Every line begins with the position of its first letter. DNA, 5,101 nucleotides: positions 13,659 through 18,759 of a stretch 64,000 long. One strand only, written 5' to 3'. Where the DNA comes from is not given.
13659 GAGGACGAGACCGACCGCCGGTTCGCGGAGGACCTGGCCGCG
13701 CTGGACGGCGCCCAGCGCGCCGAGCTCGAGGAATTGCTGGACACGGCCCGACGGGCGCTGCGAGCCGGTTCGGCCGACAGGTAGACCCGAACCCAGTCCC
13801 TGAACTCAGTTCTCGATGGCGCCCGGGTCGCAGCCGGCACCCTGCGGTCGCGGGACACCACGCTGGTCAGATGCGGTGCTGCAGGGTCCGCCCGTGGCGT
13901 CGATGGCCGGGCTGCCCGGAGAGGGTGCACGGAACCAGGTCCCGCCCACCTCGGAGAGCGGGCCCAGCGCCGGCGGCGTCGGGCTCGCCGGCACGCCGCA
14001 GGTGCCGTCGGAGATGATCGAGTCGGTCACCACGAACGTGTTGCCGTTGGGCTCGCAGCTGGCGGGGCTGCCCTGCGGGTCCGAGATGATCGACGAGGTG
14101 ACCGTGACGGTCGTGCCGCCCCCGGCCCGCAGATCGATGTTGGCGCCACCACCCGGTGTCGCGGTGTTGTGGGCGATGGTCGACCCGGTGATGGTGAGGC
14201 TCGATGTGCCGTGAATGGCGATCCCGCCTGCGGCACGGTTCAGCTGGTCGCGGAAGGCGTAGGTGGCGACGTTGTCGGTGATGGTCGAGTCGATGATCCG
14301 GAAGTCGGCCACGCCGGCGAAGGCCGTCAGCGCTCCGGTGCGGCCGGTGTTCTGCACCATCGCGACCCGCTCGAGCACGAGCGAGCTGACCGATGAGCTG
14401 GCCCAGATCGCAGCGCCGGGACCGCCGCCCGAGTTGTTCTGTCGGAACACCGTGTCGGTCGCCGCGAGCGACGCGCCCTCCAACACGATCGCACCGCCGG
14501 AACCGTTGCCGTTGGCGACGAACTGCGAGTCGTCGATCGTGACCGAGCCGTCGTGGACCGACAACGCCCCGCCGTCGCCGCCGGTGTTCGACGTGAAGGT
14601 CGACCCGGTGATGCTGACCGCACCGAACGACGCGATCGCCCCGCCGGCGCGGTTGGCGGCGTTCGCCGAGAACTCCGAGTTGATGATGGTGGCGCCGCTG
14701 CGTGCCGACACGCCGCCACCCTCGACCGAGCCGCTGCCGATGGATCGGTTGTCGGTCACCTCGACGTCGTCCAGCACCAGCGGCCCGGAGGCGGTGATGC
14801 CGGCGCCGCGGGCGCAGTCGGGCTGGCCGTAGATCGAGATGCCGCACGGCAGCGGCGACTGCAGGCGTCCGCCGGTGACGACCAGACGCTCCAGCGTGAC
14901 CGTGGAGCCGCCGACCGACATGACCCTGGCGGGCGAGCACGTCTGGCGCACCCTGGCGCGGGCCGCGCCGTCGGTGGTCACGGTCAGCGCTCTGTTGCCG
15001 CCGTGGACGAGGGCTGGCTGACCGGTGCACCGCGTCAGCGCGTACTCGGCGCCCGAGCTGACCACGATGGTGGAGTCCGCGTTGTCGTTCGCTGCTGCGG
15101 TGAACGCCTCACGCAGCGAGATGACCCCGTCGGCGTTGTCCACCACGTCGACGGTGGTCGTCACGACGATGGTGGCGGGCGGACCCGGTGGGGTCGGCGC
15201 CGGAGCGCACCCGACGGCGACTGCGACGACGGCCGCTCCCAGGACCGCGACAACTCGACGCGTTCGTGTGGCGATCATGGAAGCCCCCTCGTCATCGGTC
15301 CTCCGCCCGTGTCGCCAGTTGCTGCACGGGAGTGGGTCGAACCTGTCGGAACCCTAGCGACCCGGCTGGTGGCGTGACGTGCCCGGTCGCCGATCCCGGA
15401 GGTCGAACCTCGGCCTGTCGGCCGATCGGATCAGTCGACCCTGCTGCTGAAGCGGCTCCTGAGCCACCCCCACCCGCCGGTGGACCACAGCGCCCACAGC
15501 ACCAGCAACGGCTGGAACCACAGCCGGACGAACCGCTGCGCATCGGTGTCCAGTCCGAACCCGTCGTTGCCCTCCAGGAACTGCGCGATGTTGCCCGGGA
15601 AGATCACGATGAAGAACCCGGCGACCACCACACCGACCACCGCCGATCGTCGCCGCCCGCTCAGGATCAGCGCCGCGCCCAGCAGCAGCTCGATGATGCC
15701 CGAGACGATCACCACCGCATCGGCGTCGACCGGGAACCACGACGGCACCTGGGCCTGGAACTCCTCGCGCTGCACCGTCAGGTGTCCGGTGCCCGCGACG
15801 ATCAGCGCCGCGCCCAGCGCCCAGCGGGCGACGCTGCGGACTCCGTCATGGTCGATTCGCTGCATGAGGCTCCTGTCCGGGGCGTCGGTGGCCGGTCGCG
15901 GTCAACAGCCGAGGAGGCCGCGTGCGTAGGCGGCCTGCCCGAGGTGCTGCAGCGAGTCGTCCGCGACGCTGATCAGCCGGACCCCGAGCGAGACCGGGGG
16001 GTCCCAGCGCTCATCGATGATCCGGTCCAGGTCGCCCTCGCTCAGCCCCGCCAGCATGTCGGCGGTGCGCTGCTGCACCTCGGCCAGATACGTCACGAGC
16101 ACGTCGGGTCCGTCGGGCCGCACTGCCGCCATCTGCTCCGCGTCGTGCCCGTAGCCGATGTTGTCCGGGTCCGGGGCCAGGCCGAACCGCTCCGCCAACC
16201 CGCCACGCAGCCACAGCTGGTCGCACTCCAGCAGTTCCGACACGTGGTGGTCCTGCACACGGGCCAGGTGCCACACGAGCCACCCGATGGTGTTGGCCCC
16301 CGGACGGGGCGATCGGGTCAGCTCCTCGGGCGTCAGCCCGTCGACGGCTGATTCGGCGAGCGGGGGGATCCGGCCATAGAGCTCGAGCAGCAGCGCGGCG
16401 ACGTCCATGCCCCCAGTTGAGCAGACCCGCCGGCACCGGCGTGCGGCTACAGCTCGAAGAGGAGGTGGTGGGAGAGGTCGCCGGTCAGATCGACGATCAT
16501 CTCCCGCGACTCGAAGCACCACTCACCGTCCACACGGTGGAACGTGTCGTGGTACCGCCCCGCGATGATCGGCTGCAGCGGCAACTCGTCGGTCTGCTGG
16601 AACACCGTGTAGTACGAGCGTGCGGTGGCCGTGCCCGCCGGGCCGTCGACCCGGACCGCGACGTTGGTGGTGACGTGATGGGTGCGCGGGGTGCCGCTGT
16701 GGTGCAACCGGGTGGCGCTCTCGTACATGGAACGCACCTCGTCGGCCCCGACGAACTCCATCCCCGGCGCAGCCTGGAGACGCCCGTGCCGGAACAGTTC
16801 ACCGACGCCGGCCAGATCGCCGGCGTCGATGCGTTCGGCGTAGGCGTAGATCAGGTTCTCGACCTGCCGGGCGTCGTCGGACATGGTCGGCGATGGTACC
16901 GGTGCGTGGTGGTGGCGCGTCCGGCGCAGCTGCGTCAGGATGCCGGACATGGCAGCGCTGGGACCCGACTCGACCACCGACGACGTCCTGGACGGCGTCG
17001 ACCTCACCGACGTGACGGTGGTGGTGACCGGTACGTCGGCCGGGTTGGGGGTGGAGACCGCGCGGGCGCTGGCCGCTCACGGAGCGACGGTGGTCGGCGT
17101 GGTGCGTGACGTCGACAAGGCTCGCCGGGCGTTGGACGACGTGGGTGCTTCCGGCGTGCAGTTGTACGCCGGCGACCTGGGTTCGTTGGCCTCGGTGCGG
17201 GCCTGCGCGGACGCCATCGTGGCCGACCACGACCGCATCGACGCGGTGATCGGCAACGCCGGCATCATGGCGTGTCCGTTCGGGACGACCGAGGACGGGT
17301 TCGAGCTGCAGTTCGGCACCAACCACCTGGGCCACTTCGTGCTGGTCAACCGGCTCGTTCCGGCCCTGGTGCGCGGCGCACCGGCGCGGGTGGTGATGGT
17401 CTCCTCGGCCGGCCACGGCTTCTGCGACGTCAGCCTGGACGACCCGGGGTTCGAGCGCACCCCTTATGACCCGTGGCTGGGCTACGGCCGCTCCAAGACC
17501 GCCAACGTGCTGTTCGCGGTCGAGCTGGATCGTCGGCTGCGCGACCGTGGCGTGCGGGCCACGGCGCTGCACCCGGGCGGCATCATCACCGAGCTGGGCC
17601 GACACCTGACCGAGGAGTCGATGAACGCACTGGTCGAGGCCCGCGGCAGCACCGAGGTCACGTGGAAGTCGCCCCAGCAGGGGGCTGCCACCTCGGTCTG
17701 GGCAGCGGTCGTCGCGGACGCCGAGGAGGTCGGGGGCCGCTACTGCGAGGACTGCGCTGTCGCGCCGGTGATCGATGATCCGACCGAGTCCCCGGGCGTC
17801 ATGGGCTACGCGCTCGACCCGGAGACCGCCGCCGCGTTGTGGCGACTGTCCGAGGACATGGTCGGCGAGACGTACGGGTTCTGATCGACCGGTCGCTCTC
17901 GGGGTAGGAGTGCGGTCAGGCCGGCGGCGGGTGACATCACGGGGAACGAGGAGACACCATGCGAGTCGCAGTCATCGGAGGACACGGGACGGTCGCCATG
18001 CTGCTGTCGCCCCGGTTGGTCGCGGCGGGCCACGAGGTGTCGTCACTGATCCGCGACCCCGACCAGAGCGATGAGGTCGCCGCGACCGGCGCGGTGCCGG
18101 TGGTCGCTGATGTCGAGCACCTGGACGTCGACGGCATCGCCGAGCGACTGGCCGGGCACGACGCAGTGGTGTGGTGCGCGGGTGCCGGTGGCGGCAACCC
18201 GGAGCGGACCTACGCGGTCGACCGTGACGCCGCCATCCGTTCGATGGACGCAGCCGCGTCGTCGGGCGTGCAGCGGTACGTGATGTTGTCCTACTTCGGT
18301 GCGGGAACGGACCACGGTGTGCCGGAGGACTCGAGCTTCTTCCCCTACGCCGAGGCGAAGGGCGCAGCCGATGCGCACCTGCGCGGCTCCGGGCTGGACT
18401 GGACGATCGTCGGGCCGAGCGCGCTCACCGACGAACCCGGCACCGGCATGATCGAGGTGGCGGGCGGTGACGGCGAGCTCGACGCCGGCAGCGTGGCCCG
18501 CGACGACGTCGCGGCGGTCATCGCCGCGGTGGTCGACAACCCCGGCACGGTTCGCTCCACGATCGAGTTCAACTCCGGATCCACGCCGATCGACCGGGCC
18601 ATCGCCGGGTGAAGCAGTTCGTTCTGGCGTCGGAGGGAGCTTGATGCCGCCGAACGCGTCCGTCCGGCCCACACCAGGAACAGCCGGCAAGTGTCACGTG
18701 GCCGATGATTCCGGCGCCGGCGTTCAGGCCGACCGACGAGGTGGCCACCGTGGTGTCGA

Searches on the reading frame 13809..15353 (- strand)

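Call 7: search_protein_families(library=pfam, proteins=[window:13809-15353:-], max_evalue=0.01)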
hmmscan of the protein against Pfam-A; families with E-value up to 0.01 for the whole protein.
window:13809-15353:- (515 aa): 2 families
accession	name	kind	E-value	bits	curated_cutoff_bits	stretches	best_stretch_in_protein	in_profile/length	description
PF13229.12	Beta_helix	-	7.8e-10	39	25.9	2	348-454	54-142/158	Right handed beta helix region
PF02415.23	Chlam_PMP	-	0.0089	16.6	20.6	0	251-265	2-17/19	Chlamydia polymorphic membrane protein (Chlamydia_PMP) repeat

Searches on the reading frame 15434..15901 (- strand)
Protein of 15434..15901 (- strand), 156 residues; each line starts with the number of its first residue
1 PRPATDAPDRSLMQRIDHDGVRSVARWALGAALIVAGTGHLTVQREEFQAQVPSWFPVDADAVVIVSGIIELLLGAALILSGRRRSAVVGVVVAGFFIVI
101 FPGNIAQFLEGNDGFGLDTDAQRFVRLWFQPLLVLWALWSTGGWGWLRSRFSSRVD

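Call 7: search_protein_families(library=pfam, proteins=[window:15434-15901:-], max_evalue=0.01)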
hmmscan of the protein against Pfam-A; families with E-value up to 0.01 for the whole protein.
window:15434-15901:- (156 aa): 3 families
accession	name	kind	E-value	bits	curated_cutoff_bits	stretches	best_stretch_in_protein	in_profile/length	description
PF07291.16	MauE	-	2.8e-05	24.9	27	1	23-100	6-86/128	Methylamine utilisation protein MauE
PF07681.17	DoxX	-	4.4e-05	24.5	23.6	1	24-97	4-78/85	DoxX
PF22285.2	DUF6962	-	0.0098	16.4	27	0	27-100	36-106/198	Family of unknown function (DUF6962)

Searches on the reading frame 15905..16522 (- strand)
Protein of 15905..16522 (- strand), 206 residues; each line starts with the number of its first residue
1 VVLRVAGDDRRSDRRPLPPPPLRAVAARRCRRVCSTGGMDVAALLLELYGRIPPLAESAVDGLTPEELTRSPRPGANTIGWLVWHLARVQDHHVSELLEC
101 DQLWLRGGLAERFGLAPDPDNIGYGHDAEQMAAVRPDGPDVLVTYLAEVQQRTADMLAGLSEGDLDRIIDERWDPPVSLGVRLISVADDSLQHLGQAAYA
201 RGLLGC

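Call 7: search_protein_families(library=pfam, proteins=[window:15905-16522:-], max_evalue=0.01)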
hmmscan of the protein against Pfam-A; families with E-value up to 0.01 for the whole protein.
window:15905-16522:- (206 aa): 3 families
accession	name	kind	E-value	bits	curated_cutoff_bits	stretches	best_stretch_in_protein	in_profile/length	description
PF12867.12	DinB_2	-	7.5e-16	59.2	24.8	1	56-197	9-128/128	DinB superfamily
PF04978.18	MST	-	2.7e-15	57.6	27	1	58-203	15-146/149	Mycothiol-S-transferase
PF05163.17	DinB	-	0.0089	16.4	23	0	59-99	22-62/165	DinB family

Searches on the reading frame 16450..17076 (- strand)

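Call 7: search_protein_families(library=pfam, proteins=[window:16450-17076:-], max_evalue=0.01)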
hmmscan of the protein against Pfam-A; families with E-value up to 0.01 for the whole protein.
window:16450-17076:- (209 aa): 4 families
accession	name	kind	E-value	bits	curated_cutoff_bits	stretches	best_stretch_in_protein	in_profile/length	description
PF13577.12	SnoaL_4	-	2.8e-19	69.8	24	1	67-191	4-125/126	SnoaL-like domain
PF00866.24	Ring_hydroxyl_B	-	3.5e-05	24.3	27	1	129-196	72-138/144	Ring hydroxylating beta subunit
PF12680.13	SnoaL_2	-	4.2e-05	24.5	27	1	78-186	3-99/102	SnoaL-like domain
PF14534.12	DUF4440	-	0.0026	18.6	25.2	1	75-186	4-105/107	Domain of unknown function (DUF4440)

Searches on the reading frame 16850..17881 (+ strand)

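Call 7: search_protein_families(library=pfam, proteins=[window:16850-17881:+], max_evalue=0.01)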
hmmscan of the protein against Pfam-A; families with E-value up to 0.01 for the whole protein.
window:16850-17881:+ (344 aa): 6 families
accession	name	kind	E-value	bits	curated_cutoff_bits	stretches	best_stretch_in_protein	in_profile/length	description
PF00106.31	adh_short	-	9.1e-27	94.2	26.6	1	56-255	2-192/195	short chain dehydrogenase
PF13561.12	adh_short_C2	-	8.4e-17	62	27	1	64-264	6-196/236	Enoyl-(Acyl carrier protein) reductase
PF01370.27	Epimerase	-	3.5e-07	30.3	20.9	1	57-226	1-156/240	NAD dependent epimerase/dehydratase family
PF08659.16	KR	-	1.7e-05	25.2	22.6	1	56-141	2-93/180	KR domain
PF13460.12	NAD_binding_10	-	0.00018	21.9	27.2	1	65-245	5-146/184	NAD(P)H-binding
PF05368.20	NmrA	-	0.002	18.2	27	1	55-120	3-60/298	NmrA-like family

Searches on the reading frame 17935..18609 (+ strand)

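Call 8: search_protein_families(library=pfam, proteins=[window:17935-18609:+], max_evalue=0.01)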
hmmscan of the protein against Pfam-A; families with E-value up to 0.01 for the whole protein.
window:17935-18609:+ (225 aa): 5 families
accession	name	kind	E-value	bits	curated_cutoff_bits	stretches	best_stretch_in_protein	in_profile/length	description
PF13460.12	NAD_binding_10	-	1.1e-45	156.2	27.2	1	15-203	1-184/184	NAD(P)H-binding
PF05368.20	NmrA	-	1.1e-06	29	27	1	9-127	3-114/298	NmrA-like family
PF01370.27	Epimerase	-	6.7e-06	26.1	20.9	1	11-150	1-154/240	NAD dependent epimerase/dehydratase family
PF13579.12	Glyco_trans_4_4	-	0.0039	18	29.7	0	15-57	1-43/158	Glycosyl transferase 4-like domain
PF13439.12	Glyco_transf_4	-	0.0091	16.5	28.5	0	14-50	1-37/170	Glycosyltransferase Family 4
